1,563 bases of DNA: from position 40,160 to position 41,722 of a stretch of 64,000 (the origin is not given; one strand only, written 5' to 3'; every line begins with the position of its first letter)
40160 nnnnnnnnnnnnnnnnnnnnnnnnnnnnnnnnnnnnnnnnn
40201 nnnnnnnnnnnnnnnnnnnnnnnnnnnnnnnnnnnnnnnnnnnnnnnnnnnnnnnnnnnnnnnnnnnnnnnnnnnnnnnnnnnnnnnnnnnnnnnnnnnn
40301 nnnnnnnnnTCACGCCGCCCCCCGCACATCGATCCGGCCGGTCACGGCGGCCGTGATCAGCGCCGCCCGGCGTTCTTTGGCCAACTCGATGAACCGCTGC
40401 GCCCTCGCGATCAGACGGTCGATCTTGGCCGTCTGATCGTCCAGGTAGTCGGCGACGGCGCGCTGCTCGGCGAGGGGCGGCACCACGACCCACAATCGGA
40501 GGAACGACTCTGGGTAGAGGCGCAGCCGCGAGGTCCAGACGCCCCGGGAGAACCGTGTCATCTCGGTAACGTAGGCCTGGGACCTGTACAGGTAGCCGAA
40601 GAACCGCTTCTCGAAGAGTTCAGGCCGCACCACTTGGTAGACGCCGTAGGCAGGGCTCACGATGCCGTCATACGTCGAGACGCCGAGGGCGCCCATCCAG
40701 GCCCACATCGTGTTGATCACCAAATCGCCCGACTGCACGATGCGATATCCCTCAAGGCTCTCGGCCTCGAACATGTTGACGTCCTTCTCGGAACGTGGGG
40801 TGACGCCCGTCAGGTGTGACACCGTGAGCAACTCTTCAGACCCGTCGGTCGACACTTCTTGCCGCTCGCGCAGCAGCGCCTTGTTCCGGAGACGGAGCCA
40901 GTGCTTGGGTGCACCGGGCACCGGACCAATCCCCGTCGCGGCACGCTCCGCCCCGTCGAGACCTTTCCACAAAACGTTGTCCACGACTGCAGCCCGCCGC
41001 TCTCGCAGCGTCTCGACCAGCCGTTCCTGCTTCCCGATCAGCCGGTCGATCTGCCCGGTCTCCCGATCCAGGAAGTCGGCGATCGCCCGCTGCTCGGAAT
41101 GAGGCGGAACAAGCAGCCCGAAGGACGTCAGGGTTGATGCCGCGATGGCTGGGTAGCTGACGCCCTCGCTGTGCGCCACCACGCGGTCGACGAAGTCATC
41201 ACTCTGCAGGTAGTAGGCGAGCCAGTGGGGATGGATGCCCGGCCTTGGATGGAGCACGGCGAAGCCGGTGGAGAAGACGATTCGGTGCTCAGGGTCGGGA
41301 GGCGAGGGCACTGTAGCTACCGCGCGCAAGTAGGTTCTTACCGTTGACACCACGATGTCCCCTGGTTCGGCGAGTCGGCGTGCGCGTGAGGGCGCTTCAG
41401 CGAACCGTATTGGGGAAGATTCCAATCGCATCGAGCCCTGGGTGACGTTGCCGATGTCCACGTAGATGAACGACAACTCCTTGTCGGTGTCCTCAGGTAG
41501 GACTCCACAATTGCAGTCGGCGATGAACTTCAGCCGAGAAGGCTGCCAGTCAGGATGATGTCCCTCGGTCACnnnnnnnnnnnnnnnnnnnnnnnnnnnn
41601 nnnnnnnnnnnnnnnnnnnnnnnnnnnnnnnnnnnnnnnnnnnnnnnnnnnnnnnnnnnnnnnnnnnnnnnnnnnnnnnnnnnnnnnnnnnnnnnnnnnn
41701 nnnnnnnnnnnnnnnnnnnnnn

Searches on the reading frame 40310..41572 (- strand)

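Call 43: search_protein_families(library=pfam, proteins=[window:40310-41572:-], max_evalue=0.001)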
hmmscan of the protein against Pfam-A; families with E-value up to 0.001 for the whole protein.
window:40310-41572:- (420 aa): 1 family
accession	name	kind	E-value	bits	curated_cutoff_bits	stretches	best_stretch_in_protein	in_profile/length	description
PF01420.25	Methylase_S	-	8.8e-09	36.2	22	1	98-173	80-154/168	Type I restriction modification DNA specificity domain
